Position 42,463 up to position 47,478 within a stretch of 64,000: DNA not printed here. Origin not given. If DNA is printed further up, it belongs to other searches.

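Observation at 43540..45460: Baseplate wedge protein carries a ~640-aa insertion with Asp-box (BNR) repeats and two predicted transmembrane helices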

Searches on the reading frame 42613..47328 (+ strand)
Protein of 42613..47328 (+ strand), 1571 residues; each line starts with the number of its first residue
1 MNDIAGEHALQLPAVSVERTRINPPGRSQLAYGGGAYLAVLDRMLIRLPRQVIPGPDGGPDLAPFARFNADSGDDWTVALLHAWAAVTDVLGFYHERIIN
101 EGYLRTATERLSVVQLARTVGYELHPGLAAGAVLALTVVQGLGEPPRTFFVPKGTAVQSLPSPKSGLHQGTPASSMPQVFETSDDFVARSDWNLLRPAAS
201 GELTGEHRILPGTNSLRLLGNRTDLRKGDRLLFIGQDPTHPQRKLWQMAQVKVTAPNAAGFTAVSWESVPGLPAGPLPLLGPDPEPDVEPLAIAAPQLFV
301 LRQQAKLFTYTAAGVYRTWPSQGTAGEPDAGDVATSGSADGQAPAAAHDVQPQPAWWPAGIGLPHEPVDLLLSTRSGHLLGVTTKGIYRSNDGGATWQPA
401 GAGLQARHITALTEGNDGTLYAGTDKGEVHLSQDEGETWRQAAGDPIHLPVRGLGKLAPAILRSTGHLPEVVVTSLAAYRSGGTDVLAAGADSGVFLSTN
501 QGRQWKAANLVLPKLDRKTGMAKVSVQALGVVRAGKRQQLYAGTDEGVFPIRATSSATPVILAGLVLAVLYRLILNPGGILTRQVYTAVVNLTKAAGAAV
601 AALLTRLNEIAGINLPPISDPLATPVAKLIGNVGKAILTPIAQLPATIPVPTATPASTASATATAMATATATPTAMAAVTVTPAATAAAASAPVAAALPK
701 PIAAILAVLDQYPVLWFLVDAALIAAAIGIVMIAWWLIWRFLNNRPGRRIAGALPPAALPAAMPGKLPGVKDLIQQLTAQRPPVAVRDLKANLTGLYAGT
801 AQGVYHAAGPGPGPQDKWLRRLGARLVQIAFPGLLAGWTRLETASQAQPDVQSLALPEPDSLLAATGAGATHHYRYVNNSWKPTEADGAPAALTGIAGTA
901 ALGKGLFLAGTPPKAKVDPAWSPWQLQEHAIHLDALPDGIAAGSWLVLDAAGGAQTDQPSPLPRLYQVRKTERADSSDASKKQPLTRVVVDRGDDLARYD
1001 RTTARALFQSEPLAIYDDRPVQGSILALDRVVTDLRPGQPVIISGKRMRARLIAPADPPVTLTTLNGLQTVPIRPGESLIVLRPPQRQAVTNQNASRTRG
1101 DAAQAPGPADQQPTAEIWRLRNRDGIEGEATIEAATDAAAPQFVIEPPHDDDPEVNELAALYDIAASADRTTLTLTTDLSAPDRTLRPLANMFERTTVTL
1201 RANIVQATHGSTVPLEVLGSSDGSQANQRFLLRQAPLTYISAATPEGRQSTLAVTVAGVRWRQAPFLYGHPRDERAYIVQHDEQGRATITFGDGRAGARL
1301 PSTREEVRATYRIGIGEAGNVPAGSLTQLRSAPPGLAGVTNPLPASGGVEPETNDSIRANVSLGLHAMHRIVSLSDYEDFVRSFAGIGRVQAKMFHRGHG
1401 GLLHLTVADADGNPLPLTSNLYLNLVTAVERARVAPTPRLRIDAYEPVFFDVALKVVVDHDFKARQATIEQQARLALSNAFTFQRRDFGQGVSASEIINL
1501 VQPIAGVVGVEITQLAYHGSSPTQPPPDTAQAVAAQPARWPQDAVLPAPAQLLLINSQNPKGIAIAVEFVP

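Call 4: search_protein_families(library=pfam, proteins=[window:42613-47328:+], max_evalue=1)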
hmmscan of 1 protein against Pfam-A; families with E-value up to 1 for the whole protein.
window:42613-47328:+ (1571 aa): 6 families
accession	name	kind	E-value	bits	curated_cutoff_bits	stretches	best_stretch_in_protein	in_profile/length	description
PF04865.19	Baseplate_J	-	8e-09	35.6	21.1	1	1315-1498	74-253/255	Baseplate J-like protein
PF15902.12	Sortilin-Vps10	-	5.2e-06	25.9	33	1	387-442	3-60/446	Sortilin, neurotensin receptor 3,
PF02012.26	BNR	-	0.00012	22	27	0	388-399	1-12/12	BNR/Asp-box repeat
PF21379.2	Gp6-like_1st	-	0.038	14.2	27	1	98-122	50-74/74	Baseplate wedge protein gp6-like, helical domain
PF13088.12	BNR_2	-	0.11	12.3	31.4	0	430-510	85-155/277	BNR repeat-like domain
PF14870.12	PSII_BNR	-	0.12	12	27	0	373-441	27-96/303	Photosynthesis system II assembly factor YCF48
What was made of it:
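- On BNR/Asp-box beta-propellers (Ycf48-, sortilin-, GH74-like): BNR scores 22 against 27, Sortilin-Vps10 25.9 against 33, and PSII_BNR 12 against 27 (call 4).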

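Call 8: find_homologous_proteins(query=window:42613-47325:+, max_evalue=0.00001)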
Query window:42613-47325:+ (1571 aa): 247 proteins with E <= 0.00001 among 8000 candidates; the best 120 are listed.
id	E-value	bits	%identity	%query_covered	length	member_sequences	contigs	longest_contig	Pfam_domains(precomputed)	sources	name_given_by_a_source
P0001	0.0e+0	3484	100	100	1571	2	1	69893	PF25852.1,PF15902.13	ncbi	-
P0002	0.0e+0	2068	62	100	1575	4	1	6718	PF25852.1,PF02012.27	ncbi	-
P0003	0.0e+0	2023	61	100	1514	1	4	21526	PF04865.20,PF25852.1,PF02012.27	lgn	-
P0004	0.0e+0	1953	60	100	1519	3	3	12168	PF25852.1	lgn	-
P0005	0.0e+0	1877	52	100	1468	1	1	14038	PF25852.1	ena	-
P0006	0.0e+0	1073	42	99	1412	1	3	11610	PF25852.1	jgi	jgi:hypothetical protein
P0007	7.2e-280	950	41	54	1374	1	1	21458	PF25852.1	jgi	jgi:hypothetical protein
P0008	2.3e-262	892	41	49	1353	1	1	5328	PF04865.20,PF25852.1,PF15902.13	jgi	jgi:predicted phage baseplate assembly protein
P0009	9.8e-261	887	40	53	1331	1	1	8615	PF25852.1,PF02012.27,PF15902.13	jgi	jgi:hypothetical protein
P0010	3.6e-260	885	38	99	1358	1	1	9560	PF25852.1,PF02012.27,PF15902.13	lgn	-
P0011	4.0e-243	828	39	49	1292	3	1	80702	PF07494.18,PF25852.1,PF02012.27,PF15902.13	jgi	jgi:photosystem II stability/assembly factor-like uncharacterized protein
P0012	6.4e-242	824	37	100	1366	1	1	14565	PF25852.1,PF14870.13,PF02012.27,PF15902.13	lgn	-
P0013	8.5e-241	821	38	49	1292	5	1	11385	PF25852.1,PF14870.13,PF02012.27,PF15902.13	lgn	-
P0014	5.1e-238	812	36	55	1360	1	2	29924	PF04865.20,PF25852.1,PF15902.13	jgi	jgi:hypothetical protein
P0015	1.3e-234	800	36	98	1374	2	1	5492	PF25852.1,PF14870.13,PF02012.27,PF15902.13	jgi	jgi:photosystem II stability/assembly factor-like uncharacterized protein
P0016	5.0e-230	785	37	54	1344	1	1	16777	PF04865.20,PF25852.1,PF02012.27,PF15902.13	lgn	-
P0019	4.7e-193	663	37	43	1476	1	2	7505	PF04865.20,PF25852.1,PF15902.13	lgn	-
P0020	6.6e-192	659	37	47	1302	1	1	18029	PF04865.20,PF25852.1,PF15902.13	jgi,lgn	jgi:hypothetical protein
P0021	2.2e-184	634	38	42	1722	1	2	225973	-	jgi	jgi:predicted phage baseplate assembly protein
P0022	2.8e-180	620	37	50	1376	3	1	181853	PF02012.27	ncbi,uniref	ncbi:baseplate J/gp47 family protein [Kouleothrix sp.]|uniref:baseplate J/gp47 family protein n=1 Ta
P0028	5.4e-170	586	37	34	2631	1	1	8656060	PF15899.12,PF00780.29,PF14870.13,PF13810.13,PF02012.27,PF15902.13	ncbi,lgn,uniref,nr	ncbi:putative baseplate assembly protein [Calothrix sp. NIES-2098]|uniref:putative baseplate assembl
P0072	4.1e-104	368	45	21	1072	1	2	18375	PF04865.20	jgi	jgi:Baseplate J-like protein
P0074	1.1e-102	363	43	22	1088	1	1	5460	PF04865.20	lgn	-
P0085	2.8e-99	352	43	22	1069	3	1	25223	PF04865.20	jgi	jgi:predicted phage baseplate assembly protein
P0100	9.4e-96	340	40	22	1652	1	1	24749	PF04865.20,PF25788.3,PF16656.12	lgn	-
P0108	2.3e-94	335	38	23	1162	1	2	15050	PF04865.20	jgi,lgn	-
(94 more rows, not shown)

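Call 15: list_cluster_members(proteins=[P0001, P0002, P0022, P0005, P0021, P0028])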
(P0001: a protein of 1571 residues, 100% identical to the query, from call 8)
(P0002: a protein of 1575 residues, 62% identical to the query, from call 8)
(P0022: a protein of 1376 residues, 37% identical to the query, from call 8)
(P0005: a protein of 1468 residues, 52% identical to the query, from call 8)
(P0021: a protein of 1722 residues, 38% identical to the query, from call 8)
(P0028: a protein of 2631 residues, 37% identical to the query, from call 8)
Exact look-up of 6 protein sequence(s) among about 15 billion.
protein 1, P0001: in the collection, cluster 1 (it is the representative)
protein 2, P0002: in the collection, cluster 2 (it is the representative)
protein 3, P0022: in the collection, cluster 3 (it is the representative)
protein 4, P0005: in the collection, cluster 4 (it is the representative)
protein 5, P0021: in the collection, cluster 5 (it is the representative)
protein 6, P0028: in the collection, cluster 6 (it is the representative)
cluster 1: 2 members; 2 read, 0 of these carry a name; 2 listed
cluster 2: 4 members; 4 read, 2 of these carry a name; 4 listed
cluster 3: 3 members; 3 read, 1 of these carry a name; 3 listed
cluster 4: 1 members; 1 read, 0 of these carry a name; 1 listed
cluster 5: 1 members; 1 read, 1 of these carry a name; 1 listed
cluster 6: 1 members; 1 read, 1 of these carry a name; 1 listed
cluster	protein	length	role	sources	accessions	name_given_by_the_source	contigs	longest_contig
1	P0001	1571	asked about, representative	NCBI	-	-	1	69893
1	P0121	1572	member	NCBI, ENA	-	-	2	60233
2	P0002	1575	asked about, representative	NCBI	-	-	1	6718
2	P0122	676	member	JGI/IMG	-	hypothetical protein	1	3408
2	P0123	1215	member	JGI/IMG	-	hypothetical protein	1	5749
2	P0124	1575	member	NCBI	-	-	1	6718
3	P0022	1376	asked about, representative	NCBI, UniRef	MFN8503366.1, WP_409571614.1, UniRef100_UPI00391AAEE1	baseplate J/gp47 family protein [Kouleothrix sp.] | baseplate J/gp47 family protein n=1 Tax=Kouleothrix sp. TaxID=2779161 RepID=UPI00391AAEE1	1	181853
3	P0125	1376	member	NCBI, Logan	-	-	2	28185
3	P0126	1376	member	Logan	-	-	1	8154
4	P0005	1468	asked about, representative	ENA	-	-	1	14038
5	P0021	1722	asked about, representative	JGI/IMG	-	predicted phage baseplate assembly protein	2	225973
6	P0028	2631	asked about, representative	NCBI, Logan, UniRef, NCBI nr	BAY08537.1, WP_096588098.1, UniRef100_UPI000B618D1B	putative baseplate assembly protein [Calothrix sp. NIES-2098] | putative baseplate assembly protein n=1 Tax=Calothrix sp. NIES-2098 TaxID=1954171 ... | hypothetical protein NIES2098_16970 [Calothrix sp. NIES-2098]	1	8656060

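Call 16: search_protein_families(library=ncbifam, proteins=[window:42613-47328:+], max_evalue=0.001)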
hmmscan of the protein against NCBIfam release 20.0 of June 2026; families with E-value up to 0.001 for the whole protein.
window:42613-47328:+ (1571 aa): 2 families
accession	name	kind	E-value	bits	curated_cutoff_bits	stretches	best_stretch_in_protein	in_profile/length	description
TIGR02243.1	TIGR02243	equivalog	5.8e-53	180.4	155.8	2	1157-1515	291-658/659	putative baseplate assembly protein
NF045728.1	glycosyl_F510_1955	equivalog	6.3e-14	51.8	175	1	356-442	127-213/246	F510_1955 family glycosylhydrolase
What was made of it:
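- On Cis11 / gp6 / Baseplate_J wedge proteins (TIGR02243, PF04865): PF04865 scores 35.6 bits against a cut-off of 21.1 (calls 4, 16).
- Checked: Pfam Baseplate_J matches aa 1315-1498, and Gp6-like_1st matches weakly at aa 98-122 (calls 4, 16).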

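Call 17: find_encoding_contigs(protein=P0001, flank=2000, max_places=3)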
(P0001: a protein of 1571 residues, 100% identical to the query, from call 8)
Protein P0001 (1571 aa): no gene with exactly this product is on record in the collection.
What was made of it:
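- Tried and rejected: An exact look-up of the window protein in the contig index failed (call 17).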

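Call 18: find_encoding_contigs(protein=P0022, flank=10000, max_places=2)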
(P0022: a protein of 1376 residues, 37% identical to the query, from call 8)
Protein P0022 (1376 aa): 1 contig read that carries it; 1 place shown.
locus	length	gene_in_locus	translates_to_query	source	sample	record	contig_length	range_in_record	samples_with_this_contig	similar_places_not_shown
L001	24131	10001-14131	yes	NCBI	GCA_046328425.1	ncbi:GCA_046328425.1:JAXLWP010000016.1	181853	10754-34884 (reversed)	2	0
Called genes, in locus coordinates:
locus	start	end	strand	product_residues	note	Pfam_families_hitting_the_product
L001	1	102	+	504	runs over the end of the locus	-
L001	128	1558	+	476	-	PF13699:eCIS_core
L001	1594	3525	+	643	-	PF13699:eCIS_core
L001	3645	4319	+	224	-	PF19266:CIS_tube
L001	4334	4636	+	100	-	-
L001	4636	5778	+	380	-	-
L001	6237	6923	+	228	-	PF04717:Phage_base_V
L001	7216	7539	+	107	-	-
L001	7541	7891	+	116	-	PF04965:GPW_gp25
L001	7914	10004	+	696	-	-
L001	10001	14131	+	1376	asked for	PF02012:BNR (faint)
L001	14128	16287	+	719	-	PF09684:Tail_P2_I (weak)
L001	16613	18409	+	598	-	PF20129:DUF6519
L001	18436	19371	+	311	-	-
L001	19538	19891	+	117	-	PF12840:HTH_20, PF01022:HTH_5, PF12802:MarR_2 (faint)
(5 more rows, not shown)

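Call 20: find_related_loci(query=A1, collection=genome_contigs, flank=10000)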
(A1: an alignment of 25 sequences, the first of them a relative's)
Query A1 (1571 aa) in genome_contigs; peptide patterns used: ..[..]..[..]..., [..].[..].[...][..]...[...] (x = any residue, [..] = any of these).
600 stretches matched a pattern (row limit reached: there are more); 586 encode a relative of the query (tblastn E <= 1e-3); the best 80 are kept; 80 distinct loci.
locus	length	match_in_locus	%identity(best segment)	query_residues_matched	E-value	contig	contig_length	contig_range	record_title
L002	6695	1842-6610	34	4-1570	8e-113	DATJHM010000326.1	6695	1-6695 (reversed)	MAG TPA_asm: Ktedonobacteraceae bacterium isolate SMAG_U15512 k141_7633745, whole genome shotgun sequence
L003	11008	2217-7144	36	17-1557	3e-105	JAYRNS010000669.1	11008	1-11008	MAG: Anaerolineae bacterium isolate XM2_XAASGE4bin.34 k141_1065248, whole genome shotgun sequence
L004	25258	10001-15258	35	20-1571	1e-97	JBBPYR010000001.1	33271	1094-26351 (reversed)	MAG: Ktedonobacterales bacterium isolate bin.194 bin.194_S3Ck141_159335_length_33271_cov_19.4674, whole genome shotgun s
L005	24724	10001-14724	31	23-1569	7e-97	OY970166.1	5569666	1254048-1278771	MAG: uncultured cyanobacterium isolate MFD01721.bin.c.4 genome assembly, chromosome: 1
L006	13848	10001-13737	38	22-1565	3e-95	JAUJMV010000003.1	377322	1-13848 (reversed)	MAG: Thermomicrobiales bacterium isolate YX1bin8 opera_contig_52, whole genome shotgun sequence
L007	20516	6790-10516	35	19-1565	6e-91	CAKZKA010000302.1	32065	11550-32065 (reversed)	MAG TPA_asm: uncultured Chloroflexi bacterium isolate SRR5214706_bin.4_CONCOCT_v1.1_MAG genome assembly, contig: ERZ1744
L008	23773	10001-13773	36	23-1523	6e-89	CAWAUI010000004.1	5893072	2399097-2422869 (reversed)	MAG: Thermoanaerobaculaceae bacterium isolate MFD09730.bin.2.32 genome assembly, contig: contig_588, whole genome shotgu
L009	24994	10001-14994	32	23-1567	4e-87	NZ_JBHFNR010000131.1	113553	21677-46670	Floridaenema flaviceps BLCC-F50 bin2.fa-131, whole genome shotgun sequence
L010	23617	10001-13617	37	23-1559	3e-86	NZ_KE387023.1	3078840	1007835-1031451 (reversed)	Calidithermus chliarophilus DSM 9957 MeichDRAFT_MCF.3, whole genome shotgun sequence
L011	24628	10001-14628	35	14-1520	2e-85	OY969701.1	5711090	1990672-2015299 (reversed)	MAG: Pyrinomonadaceae bacterium isolate MFD04212.bin.c.1 genome assembly, chromosome: 1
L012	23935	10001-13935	35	20-1555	2e-84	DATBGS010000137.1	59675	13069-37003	MAG TPA_asm: Ktedonobacterales bacterium isolate SMAG_U3844 k141_2607512, whole genome shotgun sequence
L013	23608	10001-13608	46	22-1567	5e-84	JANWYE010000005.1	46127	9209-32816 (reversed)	MAG: Chloroflexus sp. isolate SKYG63 NODE_5_length_46127_cov_39.858616, whole genome shotgun sequence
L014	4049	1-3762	33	90-1571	8e-85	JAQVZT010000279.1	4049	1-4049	MAG: Methanothrix sp. isolate STF2_18 NODE_88108_length_4049_cov_4.454105_Sandtown_F2, whole genome shotgun sequence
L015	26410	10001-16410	38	23-1568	2e-83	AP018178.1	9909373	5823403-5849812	Calothrix sp. NIES-2100 DNA, nearly complete genome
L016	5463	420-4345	36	19-1567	8e-84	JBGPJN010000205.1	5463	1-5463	MAG: Dehalococcoidia bacterium isolate OBJ_0618_7090110_308 k141_3583696_length_5463_cov_15.3425, whole genome shotgun s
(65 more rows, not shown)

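Call 24: search_solved_structures(query=window:42613-47325:+, max_evalue=0.01)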
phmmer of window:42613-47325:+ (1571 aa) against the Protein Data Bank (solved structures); distinct sequences matched with E-value up to 0.01: 5.
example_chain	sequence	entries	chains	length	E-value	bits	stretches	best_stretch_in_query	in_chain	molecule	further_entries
9gtp_1K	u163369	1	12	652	9.5e-10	40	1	1205-1385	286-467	Baseplate protein J-like domain-containing protein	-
6tjg_A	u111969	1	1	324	7.8e-05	23.7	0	392-451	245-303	Cake8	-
6tjf_A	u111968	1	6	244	0.00049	21.1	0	400-448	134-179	Cake6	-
6tje_A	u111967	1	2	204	0.0012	19.7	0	413-448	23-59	Cake5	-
6tjd_A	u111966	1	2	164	0.0042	18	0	413-448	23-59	Cake4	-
